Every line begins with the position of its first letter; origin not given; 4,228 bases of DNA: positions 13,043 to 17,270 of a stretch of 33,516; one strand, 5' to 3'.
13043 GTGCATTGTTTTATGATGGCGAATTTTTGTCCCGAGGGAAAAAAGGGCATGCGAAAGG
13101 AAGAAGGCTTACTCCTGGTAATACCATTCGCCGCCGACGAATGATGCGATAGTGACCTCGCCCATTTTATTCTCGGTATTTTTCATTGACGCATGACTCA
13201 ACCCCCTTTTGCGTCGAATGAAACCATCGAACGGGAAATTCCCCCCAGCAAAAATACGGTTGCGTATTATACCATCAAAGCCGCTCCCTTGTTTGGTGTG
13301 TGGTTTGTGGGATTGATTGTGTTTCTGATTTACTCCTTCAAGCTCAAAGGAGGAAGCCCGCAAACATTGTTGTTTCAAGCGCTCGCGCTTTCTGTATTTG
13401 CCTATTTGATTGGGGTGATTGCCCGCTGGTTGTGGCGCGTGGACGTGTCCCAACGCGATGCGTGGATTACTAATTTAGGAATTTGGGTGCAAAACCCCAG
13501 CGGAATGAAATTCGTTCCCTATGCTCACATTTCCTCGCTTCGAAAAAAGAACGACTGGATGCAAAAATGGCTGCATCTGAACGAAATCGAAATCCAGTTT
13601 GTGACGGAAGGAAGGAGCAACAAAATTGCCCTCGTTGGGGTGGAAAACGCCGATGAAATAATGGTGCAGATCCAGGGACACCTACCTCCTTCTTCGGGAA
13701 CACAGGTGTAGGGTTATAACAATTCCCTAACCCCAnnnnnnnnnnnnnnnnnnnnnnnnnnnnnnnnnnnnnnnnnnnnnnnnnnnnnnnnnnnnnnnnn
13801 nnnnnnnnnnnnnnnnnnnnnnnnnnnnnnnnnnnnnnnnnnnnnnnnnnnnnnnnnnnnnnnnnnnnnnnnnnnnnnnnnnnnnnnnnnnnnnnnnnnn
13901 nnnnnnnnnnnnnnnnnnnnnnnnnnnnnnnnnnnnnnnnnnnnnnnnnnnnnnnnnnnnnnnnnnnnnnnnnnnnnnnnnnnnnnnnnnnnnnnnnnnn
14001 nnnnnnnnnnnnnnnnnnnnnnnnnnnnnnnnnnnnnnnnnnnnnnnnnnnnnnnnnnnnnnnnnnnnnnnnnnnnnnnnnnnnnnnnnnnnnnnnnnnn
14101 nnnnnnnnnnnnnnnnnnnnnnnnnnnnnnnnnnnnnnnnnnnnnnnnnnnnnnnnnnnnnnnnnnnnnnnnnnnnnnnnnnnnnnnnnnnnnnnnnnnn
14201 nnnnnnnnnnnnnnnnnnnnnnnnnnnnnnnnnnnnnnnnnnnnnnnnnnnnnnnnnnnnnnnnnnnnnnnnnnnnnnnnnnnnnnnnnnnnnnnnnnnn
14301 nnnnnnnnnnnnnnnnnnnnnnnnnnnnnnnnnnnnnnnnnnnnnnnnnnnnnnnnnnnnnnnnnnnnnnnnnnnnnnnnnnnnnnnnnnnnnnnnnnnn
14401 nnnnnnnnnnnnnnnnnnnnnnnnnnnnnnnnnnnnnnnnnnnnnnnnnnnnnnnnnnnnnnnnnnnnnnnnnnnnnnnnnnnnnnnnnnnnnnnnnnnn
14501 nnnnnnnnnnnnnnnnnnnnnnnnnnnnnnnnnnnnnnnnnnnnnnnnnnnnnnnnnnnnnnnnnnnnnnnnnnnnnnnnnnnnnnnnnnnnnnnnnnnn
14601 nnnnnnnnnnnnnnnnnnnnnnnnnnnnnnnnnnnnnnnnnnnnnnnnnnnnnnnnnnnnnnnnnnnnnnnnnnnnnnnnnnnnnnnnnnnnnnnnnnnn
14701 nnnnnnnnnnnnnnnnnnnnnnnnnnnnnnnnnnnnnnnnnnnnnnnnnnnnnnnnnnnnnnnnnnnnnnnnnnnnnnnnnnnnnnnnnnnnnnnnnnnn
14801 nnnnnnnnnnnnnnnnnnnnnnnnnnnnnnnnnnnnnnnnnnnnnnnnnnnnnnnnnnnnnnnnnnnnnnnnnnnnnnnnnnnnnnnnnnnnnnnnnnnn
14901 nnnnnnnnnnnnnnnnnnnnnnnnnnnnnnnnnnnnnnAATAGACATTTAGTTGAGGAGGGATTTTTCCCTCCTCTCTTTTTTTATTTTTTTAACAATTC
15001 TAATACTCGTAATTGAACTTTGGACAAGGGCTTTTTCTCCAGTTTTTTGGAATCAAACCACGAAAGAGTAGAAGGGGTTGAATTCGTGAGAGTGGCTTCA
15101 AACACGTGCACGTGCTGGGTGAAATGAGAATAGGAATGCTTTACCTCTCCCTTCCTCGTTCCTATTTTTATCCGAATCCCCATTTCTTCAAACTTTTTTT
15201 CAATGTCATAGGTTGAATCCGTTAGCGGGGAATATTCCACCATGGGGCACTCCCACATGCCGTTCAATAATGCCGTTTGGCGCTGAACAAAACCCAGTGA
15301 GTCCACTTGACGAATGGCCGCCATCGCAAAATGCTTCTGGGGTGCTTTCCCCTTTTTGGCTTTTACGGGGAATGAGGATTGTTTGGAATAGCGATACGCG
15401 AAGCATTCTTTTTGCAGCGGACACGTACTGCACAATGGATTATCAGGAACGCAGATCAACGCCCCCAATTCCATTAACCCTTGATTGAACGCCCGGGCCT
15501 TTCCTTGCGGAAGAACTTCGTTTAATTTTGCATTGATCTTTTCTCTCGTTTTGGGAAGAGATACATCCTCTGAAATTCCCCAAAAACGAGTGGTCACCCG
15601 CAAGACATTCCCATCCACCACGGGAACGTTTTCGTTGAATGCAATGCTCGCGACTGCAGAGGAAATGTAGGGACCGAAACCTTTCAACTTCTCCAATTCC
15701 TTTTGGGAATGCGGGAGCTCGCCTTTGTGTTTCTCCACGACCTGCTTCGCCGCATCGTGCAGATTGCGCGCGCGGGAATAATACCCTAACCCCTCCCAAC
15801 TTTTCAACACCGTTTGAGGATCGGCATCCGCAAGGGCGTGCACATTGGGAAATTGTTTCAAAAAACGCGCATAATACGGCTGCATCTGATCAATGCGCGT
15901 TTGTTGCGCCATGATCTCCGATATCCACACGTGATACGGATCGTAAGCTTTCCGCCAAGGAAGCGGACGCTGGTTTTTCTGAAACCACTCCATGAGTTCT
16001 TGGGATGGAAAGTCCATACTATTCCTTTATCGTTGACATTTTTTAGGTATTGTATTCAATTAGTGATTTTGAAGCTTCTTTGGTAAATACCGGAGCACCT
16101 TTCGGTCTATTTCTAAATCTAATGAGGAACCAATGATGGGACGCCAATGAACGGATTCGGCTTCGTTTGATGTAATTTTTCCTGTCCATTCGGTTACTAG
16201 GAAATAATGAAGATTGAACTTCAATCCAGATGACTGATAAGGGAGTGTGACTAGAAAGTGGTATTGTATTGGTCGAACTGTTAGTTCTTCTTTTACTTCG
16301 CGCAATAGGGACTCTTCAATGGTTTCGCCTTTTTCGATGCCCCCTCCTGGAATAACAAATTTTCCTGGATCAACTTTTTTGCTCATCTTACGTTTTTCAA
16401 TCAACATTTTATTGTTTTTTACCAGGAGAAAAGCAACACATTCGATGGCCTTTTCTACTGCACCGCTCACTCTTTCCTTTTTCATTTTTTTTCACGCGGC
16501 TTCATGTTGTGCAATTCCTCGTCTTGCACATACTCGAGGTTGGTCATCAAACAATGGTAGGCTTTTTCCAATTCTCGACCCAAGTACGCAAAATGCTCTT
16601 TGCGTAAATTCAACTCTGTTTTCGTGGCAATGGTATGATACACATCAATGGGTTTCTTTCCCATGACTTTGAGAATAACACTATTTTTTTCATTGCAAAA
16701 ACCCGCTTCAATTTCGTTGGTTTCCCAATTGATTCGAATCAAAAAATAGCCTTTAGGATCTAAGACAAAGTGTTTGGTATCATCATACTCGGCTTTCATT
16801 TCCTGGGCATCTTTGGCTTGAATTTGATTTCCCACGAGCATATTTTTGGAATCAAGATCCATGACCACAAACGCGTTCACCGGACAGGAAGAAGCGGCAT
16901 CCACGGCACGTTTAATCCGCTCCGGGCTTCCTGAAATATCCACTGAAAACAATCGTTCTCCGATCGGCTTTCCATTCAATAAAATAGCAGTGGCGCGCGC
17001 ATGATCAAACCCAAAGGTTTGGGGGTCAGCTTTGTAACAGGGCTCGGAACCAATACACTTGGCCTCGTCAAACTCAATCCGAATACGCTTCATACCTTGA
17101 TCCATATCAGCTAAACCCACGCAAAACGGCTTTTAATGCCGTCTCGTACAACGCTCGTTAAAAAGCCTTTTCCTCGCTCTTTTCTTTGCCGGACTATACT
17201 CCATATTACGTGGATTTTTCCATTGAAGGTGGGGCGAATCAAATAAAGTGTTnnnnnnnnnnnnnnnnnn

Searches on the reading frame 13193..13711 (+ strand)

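Call 9: search_protein_families(library=pfam, proteins=[window:13193-13711:+], max_evalue=0.01)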
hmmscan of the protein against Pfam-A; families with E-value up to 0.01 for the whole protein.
window:13193-13711:+ (172 aa): 1 family
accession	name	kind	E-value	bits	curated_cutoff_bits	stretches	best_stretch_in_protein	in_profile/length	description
PF03703.20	bPH_2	-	0.0026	18.4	22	1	108-157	27-75/78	Bacterial PH domain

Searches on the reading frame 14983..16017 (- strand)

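Call 9: search_protein_families(library=pfam, proteins=[window:14983-16017:-], max_evalue=0.01)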
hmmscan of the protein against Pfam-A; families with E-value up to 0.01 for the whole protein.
window:14983-16017:- (344 aa): 2 families
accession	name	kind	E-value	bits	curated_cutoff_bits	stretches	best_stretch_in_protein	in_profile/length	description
PF00730.31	HhH-GPD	-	7.3e-24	84.6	26.2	1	32-170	1-107/108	HhH-GPD superfamily base excision DNA repair protein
PF14815.12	NUDIX_4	-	6.2e-13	49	35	1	233-340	3-112/113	NUDIX domain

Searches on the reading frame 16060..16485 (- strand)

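Call 9: search_protein_families(library=pfam, proteins=[window:16060-16485:-], max_evalue=0.01)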
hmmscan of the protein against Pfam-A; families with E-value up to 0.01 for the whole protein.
window:16060-16485:- (141 aa): 3 families
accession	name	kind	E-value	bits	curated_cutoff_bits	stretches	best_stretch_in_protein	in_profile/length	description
PF00293.34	NUDIX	-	3.7e-14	53.3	21.1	1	19-115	9-113/134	NUDIX domain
PF22327.2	Nudt16-like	-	0.0014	19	27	1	39-77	32-70/161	U8 snoRNA-decapping enzyme-like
PF14815.12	NUDIX_4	-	0.002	18.4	35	1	18-102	2-83/113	NUDIX domain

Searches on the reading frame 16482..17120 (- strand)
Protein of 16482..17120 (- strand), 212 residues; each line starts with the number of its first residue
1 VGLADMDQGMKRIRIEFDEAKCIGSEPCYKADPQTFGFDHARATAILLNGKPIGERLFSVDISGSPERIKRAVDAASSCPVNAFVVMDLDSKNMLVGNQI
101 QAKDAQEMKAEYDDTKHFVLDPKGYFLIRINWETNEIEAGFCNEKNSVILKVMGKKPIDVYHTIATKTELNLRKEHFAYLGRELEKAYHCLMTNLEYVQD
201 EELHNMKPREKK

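Call 9: search_protein_families(library=pfam, proteins=[window:16482-17120:-], max_evalue=0.01)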
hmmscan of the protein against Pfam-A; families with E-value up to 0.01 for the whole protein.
window:16482-17120:- (212 aa): 3 families
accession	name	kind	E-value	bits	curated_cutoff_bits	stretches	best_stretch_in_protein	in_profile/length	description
PF14251.12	PterinBD-DUF4346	-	3.3e-16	60.3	29.6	1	120-200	1-86/86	PterinBD-DUF4346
PF13459.11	Fer4_15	-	7.9e-08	33.3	22.4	1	15-84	1-64/66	4Fe-4S single cluster domain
PF13370.11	Fer4_13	-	6.5e-06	27.2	24.5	1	18-83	2-55/58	4Fe-4S single cluster domain of Ferredoxin I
